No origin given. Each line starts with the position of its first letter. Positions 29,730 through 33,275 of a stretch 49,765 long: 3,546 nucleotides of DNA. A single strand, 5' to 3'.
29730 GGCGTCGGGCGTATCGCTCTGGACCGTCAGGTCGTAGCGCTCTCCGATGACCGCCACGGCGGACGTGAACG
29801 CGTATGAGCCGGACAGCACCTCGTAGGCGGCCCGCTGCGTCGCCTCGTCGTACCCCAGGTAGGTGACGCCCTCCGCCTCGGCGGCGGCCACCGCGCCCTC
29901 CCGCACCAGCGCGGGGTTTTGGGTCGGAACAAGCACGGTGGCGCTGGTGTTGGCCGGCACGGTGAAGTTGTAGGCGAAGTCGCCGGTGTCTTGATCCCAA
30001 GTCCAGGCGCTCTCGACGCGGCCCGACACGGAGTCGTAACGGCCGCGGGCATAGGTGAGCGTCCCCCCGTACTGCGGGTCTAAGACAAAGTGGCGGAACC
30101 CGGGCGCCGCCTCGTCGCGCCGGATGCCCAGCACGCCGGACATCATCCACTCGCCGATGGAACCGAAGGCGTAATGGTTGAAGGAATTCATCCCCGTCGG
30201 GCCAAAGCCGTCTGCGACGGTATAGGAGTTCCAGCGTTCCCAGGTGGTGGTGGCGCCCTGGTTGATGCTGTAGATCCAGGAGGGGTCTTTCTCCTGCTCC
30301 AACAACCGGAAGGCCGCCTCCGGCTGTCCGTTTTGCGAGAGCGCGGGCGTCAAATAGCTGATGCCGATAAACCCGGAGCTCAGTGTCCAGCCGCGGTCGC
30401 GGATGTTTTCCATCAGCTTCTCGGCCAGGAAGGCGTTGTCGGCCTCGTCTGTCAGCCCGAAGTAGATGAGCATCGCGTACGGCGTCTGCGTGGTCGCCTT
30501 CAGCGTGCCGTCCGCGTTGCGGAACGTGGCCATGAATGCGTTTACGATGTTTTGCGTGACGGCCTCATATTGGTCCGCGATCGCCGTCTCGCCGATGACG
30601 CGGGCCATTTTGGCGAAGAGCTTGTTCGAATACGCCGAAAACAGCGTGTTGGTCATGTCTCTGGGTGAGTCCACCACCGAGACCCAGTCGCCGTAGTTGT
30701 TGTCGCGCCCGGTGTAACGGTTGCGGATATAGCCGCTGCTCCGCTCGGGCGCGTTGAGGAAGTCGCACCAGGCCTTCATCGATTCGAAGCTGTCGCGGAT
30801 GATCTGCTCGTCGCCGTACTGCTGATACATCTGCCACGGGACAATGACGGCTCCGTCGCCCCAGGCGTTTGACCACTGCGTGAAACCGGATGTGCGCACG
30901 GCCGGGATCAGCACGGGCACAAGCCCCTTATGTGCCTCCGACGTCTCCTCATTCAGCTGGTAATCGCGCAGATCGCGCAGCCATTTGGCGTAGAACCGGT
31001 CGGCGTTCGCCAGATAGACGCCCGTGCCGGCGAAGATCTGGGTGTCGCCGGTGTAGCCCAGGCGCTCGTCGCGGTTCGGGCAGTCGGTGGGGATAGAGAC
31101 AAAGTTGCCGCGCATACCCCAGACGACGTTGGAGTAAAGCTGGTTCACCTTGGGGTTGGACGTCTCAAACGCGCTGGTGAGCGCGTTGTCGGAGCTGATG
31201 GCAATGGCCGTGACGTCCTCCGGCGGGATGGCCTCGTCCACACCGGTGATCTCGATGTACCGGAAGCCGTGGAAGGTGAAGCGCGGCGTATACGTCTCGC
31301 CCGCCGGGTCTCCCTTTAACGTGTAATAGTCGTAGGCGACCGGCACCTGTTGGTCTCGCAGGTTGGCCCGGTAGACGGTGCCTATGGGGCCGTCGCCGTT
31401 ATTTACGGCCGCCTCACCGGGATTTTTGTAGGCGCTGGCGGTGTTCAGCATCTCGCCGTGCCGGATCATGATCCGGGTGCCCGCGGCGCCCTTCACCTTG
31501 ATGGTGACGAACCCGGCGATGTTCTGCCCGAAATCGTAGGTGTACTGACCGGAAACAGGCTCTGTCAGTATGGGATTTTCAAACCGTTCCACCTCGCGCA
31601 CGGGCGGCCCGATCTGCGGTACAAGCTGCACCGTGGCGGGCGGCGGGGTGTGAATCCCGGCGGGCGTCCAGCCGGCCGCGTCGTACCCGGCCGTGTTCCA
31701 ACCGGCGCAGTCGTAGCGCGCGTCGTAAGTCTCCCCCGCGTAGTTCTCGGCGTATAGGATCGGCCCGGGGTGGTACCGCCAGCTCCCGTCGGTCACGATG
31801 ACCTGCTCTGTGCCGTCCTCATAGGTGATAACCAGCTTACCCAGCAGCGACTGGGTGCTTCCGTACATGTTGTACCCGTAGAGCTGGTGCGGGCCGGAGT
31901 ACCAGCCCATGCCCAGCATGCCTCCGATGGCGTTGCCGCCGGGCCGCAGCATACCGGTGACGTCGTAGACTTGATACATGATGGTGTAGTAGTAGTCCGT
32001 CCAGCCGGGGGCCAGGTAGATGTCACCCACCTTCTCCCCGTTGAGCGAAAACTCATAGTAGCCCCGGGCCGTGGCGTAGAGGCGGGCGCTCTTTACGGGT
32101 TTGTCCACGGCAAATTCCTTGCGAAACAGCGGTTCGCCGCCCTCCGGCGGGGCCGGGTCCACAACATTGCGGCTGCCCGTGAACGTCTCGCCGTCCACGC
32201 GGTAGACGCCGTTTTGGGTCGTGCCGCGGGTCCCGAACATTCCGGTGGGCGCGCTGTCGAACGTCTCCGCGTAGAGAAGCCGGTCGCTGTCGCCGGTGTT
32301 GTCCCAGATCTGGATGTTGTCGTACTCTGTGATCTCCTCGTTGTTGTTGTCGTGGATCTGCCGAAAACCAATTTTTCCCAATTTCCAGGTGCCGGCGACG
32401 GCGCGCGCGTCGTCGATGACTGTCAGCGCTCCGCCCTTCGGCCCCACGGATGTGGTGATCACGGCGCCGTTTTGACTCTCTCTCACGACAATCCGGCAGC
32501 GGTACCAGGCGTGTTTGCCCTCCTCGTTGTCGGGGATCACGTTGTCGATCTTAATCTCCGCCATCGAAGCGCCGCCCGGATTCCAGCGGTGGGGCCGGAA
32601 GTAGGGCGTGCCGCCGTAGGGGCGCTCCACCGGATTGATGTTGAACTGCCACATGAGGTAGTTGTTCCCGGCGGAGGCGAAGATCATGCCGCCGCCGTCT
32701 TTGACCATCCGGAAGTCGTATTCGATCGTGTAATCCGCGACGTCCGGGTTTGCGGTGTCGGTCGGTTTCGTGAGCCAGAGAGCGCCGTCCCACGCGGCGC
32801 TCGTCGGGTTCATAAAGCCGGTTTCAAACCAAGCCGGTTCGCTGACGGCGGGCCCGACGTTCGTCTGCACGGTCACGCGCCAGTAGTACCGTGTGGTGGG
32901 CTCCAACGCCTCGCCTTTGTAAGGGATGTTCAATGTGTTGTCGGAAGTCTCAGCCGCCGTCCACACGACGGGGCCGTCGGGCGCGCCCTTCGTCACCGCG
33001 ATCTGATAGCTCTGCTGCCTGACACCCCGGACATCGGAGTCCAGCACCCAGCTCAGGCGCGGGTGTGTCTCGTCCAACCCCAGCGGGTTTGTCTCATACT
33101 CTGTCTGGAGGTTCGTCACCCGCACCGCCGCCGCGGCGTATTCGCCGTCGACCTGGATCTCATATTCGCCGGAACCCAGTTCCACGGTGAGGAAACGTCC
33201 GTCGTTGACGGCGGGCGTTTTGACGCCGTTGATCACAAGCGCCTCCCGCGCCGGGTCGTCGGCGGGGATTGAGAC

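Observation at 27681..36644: A single 2,987-codon ORF fuses two complete, non-identical GH78 rhamnosidase units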

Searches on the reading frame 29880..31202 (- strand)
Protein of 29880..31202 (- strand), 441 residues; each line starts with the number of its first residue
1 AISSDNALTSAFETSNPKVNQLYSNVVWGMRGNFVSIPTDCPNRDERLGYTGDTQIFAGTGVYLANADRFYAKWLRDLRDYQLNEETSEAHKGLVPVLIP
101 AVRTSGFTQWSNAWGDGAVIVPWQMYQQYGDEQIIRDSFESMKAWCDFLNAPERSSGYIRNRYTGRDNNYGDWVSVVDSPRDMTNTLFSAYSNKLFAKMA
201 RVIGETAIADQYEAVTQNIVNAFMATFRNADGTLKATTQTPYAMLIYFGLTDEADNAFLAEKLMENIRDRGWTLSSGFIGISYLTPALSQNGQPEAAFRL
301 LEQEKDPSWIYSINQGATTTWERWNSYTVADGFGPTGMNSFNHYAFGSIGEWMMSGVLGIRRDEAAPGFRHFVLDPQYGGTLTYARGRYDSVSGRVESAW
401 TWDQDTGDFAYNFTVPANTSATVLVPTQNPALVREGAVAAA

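Call 31: search_protein_representatives(alignment_id=A1)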
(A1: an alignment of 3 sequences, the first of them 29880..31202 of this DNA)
Query: 3 sequences, 465 profile positions. Proteins with E-value up to 0.001 (for the whole library): 16990; up to 1e-10: 10619; up to 1e-30: 3959. The best 150 are listed.
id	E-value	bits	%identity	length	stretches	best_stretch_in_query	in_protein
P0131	3.6e-161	553.7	-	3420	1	2-460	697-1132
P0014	2.7e-158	544.2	-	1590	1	1-456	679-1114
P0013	1.6e-157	541.7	-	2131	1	2-457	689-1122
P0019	1.1e-154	532.3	-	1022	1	1-455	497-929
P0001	7.3e-150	516.4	-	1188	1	13-465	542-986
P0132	6.2e-149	513.4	-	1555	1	2-456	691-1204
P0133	5.9e-132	457.4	-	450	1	30-456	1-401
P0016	4.6e-127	441.3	-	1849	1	2-457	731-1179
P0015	1.3e-126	439.8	-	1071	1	1-401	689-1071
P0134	1.7e-122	426.3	-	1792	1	2-456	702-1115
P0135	1.7e-122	426.2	-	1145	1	3-456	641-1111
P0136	3.0e-121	422.1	-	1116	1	10-453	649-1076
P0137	1.9e-119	416.2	-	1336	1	2-452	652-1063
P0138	4.9e-118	411.5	-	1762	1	9-457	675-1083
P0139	3.7e-117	408.6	-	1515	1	9-457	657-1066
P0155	2.8e-109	382.6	-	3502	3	5-455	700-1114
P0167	1.6e-105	370.3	-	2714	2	6-458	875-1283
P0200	2.2e-100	353.3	-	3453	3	261-460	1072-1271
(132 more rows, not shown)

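Call 33: search_protein_families(library=pfam, proteins=[P0155, P0167, P0200], max_evalue=0.0001)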
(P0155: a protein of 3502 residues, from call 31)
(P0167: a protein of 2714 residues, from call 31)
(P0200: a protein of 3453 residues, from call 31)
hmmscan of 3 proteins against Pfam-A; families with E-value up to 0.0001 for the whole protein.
P0155 (3502 aa): 9 families
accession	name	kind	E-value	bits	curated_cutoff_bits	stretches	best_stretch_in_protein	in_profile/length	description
PF17389.8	Bac_rhamnosid6H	-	1.7e-132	442.3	24.5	2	702-1037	1-338/339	Bacterial alpha-L-rhamnosidase 6 hairpin glycosidase domain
PF08531.16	Bac_rhamnosid_N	-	2.3e-56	190.7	25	2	395-550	2-153/172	Alpha-L-rhamnosidase N-terminal domain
PF25788.1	Ig_Rha78A_N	-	1.5e-26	93.1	27.4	1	38-139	2-105/105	Rha78A-like, N-terminal immunoglobulin domain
PF05592.18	Bac_rhamnosid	-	2.4e-26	92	22.2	1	589-696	5-100/102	Bacterial alpha-L-rhamnosidase concanavalin-like domain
PF00754.31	F5_F8_type_C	-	4e-26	92.1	28.2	2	1248-1380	1-116/127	F5/8 type C domain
PF17390.7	Bac_rhamnosid_C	-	4.2e-26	91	22.1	2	1040-1117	1-71/78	Bacterial alpha-L-rhamnosidase C-terminal domain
PF22633.2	F5_F8_type_C_2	-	2.8e-24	86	27.8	2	1264-1374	1-91/91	NedA-like, galactose-binding domain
PF07554.19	FIVAR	-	5.7e-07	30.5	29.2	1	1405-1466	2-70/71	FIVAR domain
PF06439.18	3keto-disac_hyd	-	8.6e-05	23.1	26.8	0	1627-1819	4-177/187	3-keto-disaccharide hydrolase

P0167 (2714 aa): 7 families
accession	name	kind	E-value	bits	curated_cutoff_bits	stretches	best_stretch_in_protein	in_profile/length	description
PF17389.8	Bac_rhamnosid6H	-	1.2e-132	442.7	24.5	2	877-1207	2-338/339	Bacterial alpha-L-rhamnosidase 6 hairpin glycosidase domain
PF08531.16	Bac_rhamnosid_N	-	8.9e-52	175.8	25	1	564-719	1-152/172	Alpha-L-rhamnosidase N-terminal domain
PF17390.7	Bac_rhamnosid_C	-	2.7e-30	104.5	22.1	2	1210-1280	1-68/78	Bacterial alpha-L-rhamnosidase C-terminal domain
PF05592.18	Bac_rhamnosid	-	1e-25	90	22.2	1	762-870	5-100/102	Bacterial alpha-L-rhamnosidase concanavalin-like domain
PF25788.1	Ig_Rha78A_N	-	5.8e-24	84.8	27.4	1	42-142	2-104/105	Rha78A-like, N-terminal immunoglobulin domain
PF00754.31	F5_F8_type_C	-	1.1e-12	48.7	28.2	1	2384-2506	9-113/127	F5/8 type C domain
PF22633.2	F5_F8_type_C_2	-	5.7e-12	46.5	27.8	1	2393-2503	3-91/91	NedA-like, galactose-binding domain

P0200 (3453 aa): 9 families
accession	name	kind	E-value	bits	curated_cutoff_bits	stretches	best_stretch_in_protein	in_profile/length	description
PF17389.8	Bac_rhamnosid6H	-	5.6e-139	463.6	24.5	2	861-1192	1-338/339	Bacterial alpha-L-rhamnosidase 6 hairpin glycosidase domain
PF08531.16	Bac_rhamnosid_N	-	5.5e-51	173.2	25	1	555-710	1-152/172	Alpha-L-rhamnosidase N-terminal domain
PF17390.7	Bac_rhamnosid_C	-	7.3e-30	103.1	22.1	2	1195-1271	1-73/78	Bacterial alpha-L-rhamnosidase C-terminal domain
PF25788.1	Ig_Rha78A_N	-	8.2e-30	103.6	27.4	1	28-134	1-104/105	Rha78A-like, N-terminal immunoglobulin domain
PF00754.31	F5_F8_type_C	-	8.1e-29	100.8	28.2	2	1392-1516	2-116/127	F5/8 type C domain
PF05592.18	Bac_rhamnosid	-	2.5e-26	92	22.2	1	751-855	4-100/102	Bacterial alpha-L-rhamnosidase concanavalin-like domain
PF22633.2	F5_F8_type_C_2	-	2.8e-23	82.8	27.8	2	1406-1510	2-91/91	NedA-like, galactose-binding domain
PF02368.24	Big_2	-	1.4e-22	79.8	22.8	3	3376-3443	3-70/79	Bacterial Ig-like domain (group 2)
PF07554.19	FIVAR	-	7.6e-08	33.3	29.2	0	1543-1605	1-70/71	FIVAR domain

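Call 49: search_protein_families(library=pfam, proteins=[P0131], max_evalue=5)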
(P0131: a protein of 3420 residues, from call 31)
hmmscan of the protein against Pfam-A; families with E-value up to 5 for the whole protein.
P0131 (3420 aa): 20 families
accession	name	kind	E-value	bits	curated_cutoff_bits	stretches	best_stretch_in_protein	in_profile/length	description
PF17389.8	Bac_rhamnosid6H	-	4.8e-104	348.7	24.5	1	703-1052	2-338/339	Bacterial alpha-L-rhamnosidase 6 hairpin glycosidase domain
PF02836.23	Glyco_hydro_2_C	-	2.5e-69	234.2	21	2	1930-2153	7-254/302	Glycosyl hydrolases family 2, TIM barrel domain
PF02929.23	Bgal_small_N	-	4.2e-60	203.9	25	1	2974-3257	2-246/248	Beta galactosidase small chain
PF08531.16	Bac_rhamnosid_N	-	2.4e-48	164.7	25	1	389-537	2-152/172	Alpha-L-rhamnosidase N-terminal domain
PF13385.13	Laminin_G_3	-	2.4e-45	154.8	27.6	3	2196-2339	12-151/151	Concanavalin A-like lectin/glucanases superfamily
PF25788.1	Ig_Rha78A_N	-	5.6e-32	110.6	27.4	1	47-152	3-105/105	Rha78A-like, N-terminal immunoglobulin domain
PF02837.24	Glyco_hydro_2_N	-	1.2e-28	100.6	28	1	1586-1774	2-167/169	Glycosyl hydrolases family 2, sugar binding domain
PF05592.18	Bac_rhamnosid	-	2.1e-25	89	22.2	1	575-697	4-101/102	Bacterial alpha-L-rhamnosidase concanavalin-like domain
PF16353.11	LacZ_4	-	1.5e-20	73.7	27.3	1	2846-2943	2-86/87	Beta-galactosidase, domain 4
PF17390.7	Bac_rhamnosid_C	-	8.4e-17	61.2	22.1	1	1055-1133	1-75/78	Bacterial alpha-L-rhamnosidase C-terminal domain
PF00754.31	F5_F8_type_C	-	1.4e-11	45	28.2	1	1282-1403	8-114/127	F5/8 type C domain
PF22633.2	F5_F8_type_C_2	-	1.4e-10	42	27.8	1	1291-1399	2-91/91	NedA-like, galactose-binding domain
PF22666.2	Glyco_hydro_2_N2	-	3.5e-07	30.9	27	1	1679-1747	51-118/167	Glycosyl hydrolase 2 galactose-binding domain-like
PF02210.31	Laminin_G_2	-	1.3e-06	29.3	22.9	1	2472-2535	52-122/126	Laminin G domain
PF00703.27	Glyco_hydro_2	-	5.8e-06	27.5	23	1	1868-1911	53-99/109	Glycosyl hydrolases family 2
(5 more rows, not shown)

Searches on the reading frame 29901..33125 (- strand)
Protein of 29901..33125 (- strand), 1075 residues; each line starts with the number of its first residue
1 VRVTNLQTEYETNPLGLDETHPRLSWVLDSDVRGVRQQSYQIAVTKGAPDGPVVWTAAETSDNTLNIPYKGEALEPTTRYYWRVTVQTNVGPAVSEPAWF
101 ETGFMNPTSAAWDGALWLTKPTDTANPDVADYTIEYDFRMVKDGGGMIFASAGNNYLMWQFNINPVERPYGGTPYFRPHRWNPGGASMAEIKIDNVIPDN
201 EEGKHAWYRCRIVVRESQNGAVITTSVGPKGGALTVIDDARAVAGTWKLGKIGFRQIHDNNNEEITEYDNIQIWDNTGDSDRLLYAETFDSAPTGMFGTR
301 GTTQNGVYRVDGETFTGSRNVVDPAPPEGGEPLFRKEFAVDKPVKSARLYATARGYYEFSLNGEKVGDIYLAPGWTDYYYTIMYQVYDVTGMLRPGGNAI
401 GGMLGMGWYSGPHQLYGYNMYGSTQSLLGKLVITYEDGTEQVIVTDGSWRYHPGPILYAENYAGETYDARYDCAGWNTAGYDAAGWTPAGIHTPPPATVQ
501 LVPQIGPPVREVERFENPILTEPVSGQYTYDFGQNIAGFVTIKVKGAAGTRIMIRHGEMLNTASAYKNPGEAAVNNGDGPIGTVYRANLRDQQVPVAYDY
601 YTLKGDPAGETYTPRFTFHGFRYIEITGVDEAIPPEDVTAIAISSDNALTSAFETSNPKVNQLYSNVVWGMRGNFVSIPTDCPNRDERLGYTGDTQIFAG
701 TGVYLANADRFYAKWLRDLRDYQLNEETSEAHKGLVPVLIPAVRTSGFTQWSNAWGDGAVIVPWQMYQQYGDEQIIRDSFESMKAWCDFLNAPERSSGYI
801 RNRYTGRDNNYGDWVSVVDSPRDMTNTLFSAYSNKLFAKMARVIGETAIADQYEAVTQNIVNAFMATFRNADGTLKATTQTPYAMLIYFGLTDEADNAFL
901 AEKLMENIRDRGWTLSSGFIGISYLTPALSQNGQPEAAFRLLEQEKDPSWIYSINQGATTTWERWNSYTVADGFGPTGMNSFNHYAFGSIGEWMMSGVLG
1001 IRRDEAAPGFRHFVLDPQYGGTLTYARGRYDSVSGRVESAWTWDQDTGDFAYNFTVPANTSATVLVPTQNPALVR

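Call 8: search_solved_structures(query=window:29901-33125:-, max_evalue=0.001, show_alignments=1)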
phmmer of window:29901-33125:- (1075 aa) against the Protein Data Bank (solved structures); distinct sequences matched with E-value up to 0.001: 3.
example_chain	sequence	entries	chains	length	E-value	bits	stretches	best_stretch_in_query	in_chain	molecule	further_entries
3w5m_A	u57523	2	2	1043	4.6e-187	627.2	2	332-1073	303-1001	Putative rhamnosidase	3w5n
6gsz_A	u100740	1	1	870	7.4e-141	474.2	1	333-1069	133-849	Alpha-L-rhamnosidase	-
6i60_A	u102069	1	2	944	7.7e-123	414.6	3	332-869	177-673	Alpha-rhamnosidase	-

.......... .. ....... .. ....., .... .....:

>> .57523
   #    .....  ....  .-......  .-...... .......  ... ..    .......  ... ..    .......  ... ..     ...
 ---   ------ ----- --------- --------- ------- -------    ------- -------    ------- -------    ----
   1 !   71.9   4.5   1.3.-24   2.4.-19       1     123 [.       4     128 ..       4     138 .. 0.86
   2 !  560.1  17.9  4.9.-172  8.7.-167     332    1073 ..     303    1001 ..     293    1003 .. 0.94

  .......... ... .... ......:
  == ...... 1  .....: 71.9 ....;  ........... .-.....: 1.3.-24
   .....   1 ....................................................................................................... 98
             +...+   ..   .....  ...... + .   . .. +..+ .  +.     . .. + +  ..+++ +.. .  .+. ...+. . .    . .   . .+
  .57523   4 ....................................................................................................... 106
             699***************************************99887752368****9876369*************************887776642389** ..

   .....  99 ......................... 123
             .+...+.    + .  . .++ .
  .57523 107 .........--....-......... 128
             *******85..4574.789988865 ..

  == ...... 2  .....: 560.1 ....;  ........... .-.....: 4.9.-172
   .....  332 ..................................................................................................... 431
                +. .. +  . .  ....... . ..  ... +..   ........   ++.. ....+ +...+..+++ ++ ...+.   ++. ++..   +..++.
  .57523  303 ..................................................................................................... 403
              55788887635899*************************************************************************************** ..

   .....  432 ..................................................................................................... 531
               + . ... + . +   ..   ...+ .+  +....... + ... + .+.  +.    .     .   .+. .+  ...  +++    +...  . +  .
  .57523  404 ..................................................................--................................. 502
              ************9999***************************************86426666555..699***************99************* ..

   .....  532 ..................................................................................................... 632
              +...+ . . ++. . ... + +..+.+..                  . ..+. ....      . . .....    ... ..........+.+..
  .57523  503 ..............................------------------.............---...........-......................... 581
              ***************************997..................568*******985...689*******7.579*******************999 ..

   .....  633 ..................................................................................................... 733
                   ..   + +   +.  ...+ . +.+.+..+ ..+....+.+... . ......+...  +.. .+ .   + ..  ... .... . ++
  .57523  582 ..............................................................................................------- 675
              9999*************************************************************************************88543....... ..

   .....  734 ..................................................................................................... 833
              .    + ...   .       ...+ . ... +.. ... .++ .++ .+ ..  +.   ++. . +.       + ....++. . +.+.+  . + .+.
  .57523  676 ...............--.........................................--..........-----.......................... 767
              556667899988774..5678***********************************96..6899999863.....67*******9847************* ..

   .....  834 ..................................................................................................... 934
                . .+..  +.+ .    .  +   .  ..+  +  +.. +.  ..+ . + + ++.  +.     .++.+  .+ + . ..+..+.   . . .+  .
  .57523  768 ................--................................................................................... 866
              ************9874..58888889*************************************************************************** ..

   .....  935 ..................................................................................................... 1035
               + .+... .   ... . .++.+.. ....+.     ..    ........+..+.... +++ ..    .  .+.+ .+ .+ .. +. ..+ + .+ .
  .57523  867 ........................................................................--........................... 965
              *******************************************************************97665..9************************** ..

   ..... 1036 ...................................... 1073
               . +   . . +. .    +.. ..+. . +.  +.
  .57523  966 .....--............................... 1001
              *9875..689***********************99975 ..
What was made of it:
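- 32808..33119 (-): Unit 2 N-terminal Ig domain (Ig_Rha78A_N), aa 1176-1279. Call 8: aligns to SaRha78A residues 4-128.
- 32103..32807 (-): Unit 2 inserted beta domain, aa 1280-1514, replacing CBM67 of SaRha78A. Call 8: SaRha78A residues 128-303 are not aligned.
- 30135..31178 (-): Unit 2 (alpha/alpha)6 catalytic domain, aa 1823-2170. General acid E1860 (31065-31067) and general base E2136 (30237-30239). Call 8: aligned residue for residue with SaRha78A Glu636 and Glu895.
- On GH78 alpha-L-rhamnosidase (unit 2, aa 1174-2249): Call 8: E 4.6e-187 to SaRha78A.
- On GH78 alpha-L-rhamnosidase (unit 2): Call 8: E1860 and E2136 align to them.
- Closest known: SaRha78A, Streptomyces avermitilis alpha-L-rhamnosidase. 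Same: Both catalytic Glu (636 and 895) are conserved, and the order of the N, E, F, A and C domains is the same (call 8).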

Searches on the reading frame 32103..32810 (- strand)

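Call 49: search_protein_families(library=pfam, proteins=[window:32103-32810:-], max_evalue=5)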
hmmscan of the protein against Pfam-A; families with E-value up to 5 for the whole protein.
window:32103-32810:- (236 aa): 1 family
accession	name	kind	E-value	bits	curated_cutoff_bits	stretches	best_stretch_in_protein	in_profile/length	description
PF24901.1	HTH_MCM7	-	0.12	12.7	26.5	1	154-180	49-75/76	DNA replication licensing factor MCM7, winged helix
